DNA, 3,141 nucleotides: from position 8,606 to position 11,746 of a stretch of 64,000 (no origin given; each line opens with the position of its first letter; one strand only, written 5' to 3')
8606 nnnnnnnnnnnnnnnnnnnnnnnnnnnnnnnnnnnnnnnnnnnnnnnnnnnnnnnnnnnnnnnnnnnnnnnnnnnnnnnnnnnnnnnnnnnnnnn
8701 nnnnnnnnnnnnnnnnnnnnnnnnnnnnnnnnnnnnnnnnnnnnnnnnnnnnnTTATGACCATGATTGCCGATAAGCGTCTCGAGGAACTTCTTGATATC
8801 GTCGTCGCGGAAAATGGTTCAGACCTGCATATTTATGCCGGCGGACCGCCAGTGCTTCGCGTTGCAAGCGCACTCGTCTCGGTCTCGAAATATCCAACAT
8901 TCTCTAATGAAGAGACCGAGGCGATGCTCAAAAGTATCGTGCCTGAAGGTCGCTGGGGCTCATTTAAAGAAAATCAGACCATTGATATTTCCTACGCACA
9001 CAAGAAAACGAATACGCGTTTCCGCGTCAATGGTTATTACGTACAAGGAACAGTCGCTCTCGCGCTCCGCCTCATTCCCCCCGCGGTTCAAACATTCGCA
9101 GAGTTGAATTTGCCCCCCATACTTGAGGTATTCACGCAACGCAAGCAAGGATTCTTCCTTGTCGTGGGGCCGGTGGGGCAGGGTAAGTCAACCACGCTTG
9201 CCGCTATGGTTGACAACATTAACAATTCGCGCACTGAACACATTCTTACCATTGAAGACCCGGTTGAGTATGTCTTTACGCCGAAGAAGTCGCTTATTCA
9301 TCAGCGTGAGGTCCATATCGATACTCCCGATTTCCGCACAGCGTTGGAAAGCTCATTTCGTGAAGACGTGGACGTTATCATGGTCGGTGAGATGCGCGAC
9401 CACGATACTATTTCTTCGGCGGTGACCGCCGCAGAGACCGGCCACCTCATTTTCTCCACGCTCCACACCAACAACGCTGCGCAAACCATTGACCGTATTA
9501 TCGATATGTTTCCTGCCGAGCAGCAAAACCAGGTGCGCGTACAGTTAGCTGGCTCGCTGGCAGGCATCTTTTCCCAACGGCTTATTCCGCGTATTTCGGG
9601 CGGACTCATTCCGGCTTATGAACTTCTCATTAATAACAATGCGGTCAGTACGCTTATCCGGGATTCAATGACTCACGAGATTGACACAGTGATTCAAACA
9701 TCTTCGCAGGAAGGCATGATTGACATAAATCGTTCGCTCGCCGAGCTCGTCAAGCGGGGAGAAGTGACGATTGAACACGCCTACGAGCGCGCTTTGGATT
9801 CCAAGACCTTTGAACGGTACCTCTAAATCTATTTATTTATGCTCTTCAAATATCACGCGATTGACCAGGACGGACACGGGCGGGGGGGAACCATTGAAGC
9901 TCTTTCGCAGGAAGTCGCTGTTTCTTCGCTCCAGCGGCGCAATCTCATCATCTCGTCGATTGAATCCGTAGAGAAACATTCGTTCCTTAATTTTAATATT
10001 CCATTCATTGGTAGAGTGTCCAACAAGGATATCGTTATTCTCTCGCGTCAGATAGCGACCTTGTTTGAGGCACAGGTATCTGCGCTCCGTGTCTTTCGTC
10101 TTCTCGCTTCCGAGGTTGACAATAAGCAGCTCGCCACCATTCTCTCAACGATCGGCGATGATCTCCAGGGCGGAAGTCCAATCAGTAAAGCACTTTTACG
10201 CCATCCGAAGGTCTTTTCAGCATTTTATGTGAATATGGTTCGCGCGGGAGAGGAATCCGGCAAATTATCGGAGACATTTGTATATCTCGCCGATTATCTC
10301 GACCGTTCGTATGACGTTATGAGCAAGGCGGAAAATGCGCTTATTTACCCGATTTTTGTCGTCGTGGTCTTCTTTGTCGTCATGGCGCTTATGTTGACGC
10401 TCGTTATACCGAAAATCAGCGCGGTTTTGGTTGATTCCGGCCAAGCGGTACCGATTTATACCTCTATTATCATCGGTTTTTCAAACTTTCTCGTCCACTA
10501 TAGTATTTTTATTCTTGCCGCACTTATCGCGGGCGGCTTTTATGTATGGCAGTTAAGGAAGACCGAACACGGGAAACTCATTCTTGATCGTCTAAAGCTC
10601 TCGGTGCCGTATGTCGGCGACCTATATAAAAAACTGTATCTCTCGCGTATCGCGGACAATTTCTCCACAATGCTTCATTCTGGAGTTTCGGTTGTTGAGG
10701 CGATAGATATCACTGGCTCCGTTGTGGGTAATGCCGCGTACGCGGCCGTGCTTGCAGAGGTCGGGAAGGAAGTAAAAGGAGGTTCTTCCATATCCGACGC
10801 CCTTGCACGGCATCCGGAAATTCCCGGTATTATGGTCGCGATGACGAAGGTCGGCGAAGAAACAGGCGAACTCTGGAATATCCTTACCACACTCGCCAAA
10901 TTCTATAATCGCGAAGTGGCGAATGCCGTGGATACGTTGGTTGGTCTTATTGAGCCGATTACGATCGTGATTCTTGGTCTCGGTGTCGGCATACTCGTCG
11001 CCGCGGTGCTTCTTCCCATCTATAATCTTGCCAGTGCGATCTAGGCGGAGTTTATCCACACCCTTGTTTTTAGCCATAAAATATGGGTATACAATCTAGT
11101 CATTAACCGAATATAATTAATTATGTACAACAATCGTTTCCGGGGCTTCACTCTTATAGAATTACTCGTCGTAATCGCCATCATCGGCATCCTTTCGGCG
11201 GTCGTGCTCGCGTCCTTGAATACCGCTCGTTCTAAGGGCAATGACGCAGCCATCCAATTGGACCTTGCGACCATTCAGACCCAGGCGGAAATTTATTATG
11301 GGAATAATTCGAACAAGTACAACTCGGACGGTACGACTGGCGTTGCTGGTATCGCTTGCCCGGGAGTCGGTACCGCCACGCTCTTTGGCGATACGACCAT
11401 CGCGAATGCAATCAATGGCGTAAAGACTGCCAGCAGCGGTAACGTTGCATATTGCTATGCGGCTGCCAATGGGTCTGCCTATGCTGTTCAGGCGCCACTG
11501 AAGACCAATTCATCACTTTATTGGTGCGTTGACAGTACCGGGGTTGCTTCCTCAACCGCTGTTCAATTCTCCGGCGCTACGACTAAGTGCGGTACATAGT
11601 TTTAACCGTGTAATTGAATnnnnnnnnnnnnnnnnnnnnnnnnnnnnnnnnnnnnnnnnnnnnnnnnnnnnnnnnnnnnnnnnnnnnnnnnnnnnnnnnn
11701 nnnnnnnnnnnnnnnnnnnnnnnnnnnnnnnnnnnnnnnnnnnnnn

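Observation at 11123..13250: Four tandem major-pilin paralogs with conserved 5' ends and a shared C-terminal block between two of them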

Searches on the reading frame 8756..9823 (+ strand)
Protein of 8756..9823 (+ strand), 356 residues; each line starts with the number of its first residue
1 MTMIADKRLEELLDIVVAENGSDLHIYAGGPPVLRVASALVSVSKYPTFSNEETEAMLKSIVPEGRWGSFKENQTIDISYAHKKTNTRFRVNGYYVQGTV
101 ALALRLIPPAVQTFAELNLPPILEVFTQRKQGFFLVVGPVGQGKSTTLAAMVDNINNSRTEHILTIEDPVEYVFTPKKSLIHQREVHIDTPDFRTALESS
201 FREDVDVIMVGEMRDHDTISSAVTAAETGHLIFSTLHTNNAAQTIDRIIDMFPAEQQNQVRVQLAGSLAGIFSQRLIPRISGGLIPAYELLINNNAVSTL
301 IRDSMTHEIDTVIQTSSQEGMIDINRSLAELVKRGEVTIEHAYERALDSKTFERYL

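Call 9: search_protein_families(library=pfam, proteins=[window:8756-9823:+], max_evalue=0.01)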
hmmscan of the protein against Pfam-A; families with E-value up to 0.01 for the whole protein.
window:8756-9823:+ (356 aa): 6 families
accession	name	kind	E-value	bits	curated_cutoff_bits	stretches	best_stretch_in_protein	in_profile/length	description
PF00437.27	T2SSE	-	5.6e-41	140.9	24.9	1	86-280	91-281/370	Type II/IV secretion system protein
PF25199.1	nSTAND_NTPase5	-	0.00034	20.9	34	1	125-172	35-82/145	Novel STAND NTPase 5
PF13401.12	AAA_22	-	0.00039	21.2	27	1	130-169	4-42/130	AAA domain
PF13555.12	AAA_29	-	0.0018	18.5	27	0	126-151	17-42/61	P-loop containing region of AAA domain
PF13086.12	AAA_11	-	0.0026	18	27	1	128-243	14-121/257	AAA domain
PF04851.21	ResIII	-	0.0046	17.3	22.5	1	128-243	20-114/164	Type III restriction enzyme, res subunit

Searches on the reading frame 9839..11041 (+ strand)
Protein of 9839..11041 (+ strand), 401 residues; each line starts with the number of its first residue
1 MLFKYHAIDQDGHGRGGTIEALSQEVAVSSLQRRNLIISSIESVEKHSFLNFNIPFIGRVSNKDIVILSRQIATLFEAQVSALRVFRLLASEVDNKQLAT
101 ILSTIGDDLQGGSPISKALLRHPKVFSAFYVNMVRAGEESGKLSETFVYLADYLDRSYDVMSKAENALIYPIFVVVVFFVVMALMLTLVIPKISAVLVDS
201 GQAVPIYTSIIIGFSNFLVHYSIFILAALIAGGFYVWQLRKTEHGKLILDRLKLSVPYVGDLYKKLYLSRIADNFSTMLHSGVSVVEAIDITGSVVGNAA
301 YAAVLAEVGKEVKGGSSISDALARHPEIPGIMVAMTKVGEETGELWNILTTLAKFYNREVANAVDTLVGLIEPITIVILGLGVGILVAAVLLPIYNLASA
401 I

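Call 9: search_protein_families(library=pfam, proteins=[window:9839-11041:+], max_evalue=0.01)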
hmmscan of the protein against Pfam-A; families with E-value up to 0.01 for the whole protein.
window:9839-11041:+ (401 aa): 1 family
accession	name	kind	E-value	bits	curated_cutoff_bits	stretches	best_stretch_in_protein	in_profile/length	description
PF00482.28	T2SSF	-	1.4e-55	187.1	25.2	2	69-191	2-125/125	Type II secretion system (T2SS), protein F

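Call 17: find_related_loci(query=window:9839-11041:+, collection=genome_contigs, flank=6000)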
Query window:9839-11041:+ (401 aa) in genome_contigs; peptide patterns used: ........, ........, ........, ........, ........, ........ (x = any residue, [..] = any of these).
180 stretches matched a pattern; 132 encode a relative of the query (tblastn E <= 1e-3); the best 80 are kept; 80 distinct loci.
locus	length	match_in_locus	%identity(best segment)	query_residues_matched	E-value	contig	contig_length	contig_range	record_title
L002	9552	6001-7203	85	1-401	0e+0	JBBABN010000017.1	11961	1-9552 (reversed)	MAG: Candidatus Paceibacterota bacterium isolate SO_2017_LW1_21 NODE_4577_length_11961_cov_1.194186_LW64-88_2017, whole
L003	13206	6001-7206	84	1-401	0e+0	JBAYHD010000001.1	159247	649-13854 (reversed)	MAG: Candidatus Paceibacterota bacterium isolate SO_2016_GW1_141 scaffold00203_OW334_2016, whole genome shotgun sequence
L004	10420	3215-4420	83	1-401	0e+0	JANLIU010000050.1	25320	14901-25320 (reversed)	MAG: Candidatus Parcubacteria bacterium isolate S40-23 k99_87956, whole genome shotgun sequence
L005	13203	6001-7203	82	1-401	0e+0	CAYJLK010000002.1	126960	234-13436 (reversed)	MAG TPA_asm: uncultured Candidatus Saccharibacteria bacterium isolate ERP124720_co1_118 genome assembly, contig: NODE_18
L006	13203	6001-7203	83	1-401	0e+0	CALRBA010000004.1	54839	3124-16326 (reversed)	MAG: Candidatus Nomurabacteria bacterium isolate MaH-09apr19-126 genome assembly, contig: MaH-09apr19-C1145, whole genom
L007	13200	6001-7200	81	1-400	0e+0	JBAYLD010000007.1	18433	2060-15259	MAG: Candidatus Paceibacterota bacterium isolate SO_2016_GW1_95 scaffold05180_OW334_2016, whole genome shotgun sequence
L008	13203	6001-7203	82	1-401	0e+0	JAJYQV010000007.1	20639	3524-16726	MAG: bacterium isolate DS4.bin61 NODE_2756_length_20639_cov_4.769501, whole genome shotgun sequence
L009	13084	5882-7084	82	1-401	0e+0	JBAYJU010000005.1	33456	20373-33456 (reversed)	MAG: Candidatus Paceibacterota bacterium isolate SO_2016_GW1_63 scaffold02378_OW334_2016, whole genome shotgun sequence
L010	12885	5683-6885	83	1-401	0e+0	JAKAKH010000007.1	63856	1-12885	MAG: bacterium isolate WY4.bin53 NODE_487_length_63856_cov_2.673053, whole genome shotgun sequence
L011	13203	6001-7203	82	1-401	0e+0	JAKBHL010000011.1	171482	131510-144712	MAG: bacterium isolate DBS1-3.bin101 NODE_57_length_171482_cov_3.30188, whole genome shotgun sequence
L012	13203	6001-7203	85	1-401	0e+0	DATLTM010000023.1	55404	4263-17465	MAG TPA_asm: Candidatus Paceibacterota bacterium isolate SMAG_U13956 k141_1032160, whole genome shotgun sequence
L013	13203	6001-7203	81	1-401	0e+0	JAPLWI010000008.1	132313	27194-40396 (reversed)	MAG: Candidatus Kaiserbacteria bacterium isolate LacPavin_0920_WC90_MAG_48_13 LacPavin_0920_WC90_scaffold_567696, whole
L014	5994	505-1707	83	1-401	0e+0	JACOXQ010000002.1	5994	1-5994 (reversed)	MAG: Candidatus Kaiserbacteria bacterium isolate NC_groundwater_157_Ag_S-0.1um_53_9 S4_GD2017_2_S1_scaffold_9691, whole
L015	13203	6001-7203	82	1-401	0e+0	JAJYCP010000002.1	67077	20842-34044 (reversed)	MAG: bacterium isolate BP9.bin55 NODE_586_length_67077_cov_3.266527, whole genome shotgun sequence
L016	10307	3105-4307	83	1-401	0e+0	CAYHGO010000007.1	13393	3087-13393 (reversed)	MAG TPA_asm: uncultured Candidatus Saccharibacteria bacterium isolate ERP119705_co12_96 genome assembly, contig: NODE_55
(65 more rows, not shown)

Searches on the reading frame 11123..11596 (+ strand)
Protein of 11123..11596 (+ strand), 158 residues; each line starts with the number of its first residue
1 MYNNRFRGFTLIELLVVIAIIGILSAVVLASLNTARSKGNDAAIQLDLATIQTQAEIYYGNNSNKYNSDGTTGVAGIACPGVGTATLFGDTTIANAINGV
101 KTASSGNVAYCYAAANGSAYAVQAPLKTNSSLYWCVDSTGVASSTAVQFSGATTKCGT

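Call 8: search_protein_families(library=pfam, proteins=[window:11123-11596:+], max_evalue=0.01)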
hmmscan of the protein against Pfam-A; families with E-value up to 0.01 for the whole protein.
window:11123-11596:+ (158 aa): 1 family
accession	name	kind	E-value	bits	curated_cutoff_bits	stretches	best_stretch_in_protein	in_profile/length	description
PF07963.17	N_methyl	-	6.2e-10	38.7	21.2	1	4-29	2-27/27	Prokaryotic N-terminal methylation motif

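Call 59: list_cluster_members(proteins=[window:11123-11596:+, window:11620-12153:+, window:12256-12762:+, window:12792-13247:+])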
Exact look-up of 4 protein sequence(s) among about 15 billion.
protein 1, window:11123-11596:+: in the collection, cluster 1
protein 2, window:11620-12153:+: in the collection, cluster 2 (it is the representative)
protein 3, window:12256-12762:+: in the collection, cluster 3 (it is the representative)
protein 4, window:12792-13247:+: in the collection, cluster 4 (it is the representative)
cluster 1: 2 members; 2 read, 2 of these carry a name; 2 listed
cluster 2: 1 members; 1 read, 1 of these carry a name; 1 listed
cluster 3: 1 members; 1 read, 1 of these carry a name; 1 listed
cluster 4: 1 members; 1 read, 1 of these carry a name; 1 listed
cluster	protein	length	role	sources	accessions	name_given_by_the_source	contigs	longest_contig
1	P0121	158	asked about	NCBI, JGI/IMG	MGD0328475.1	MAG: type II secretion system protein [Minisyncoccia bacterium] | prepilin-type N-terminal cleavage/methylation domain-containing protein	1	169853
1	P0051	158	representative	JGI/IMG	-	prepilin-type N-terminal cleavage/methylation domain-containing protein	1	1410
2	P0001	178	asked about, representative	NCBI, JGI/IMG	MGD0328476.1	MAG: prepilin-type N-terminal cleavage/methylation domain-containing protein ... | prepilin-type N-terminal cleavage/methylation domain-containing protein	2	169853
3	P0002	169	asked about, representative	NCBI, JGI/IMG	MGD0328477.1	MAG: type II secretion system protein [Minisyncoccia bacterium] | prepilin-type N-terminal cleavage/methylation domain-containing protein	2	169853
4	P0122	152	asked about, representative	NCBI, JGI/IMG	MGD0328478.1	MAG: type II secretion system protein [Minisyncoccia bacterium] | prepilin-type N-terminal cleavage/methylation domain-containing protein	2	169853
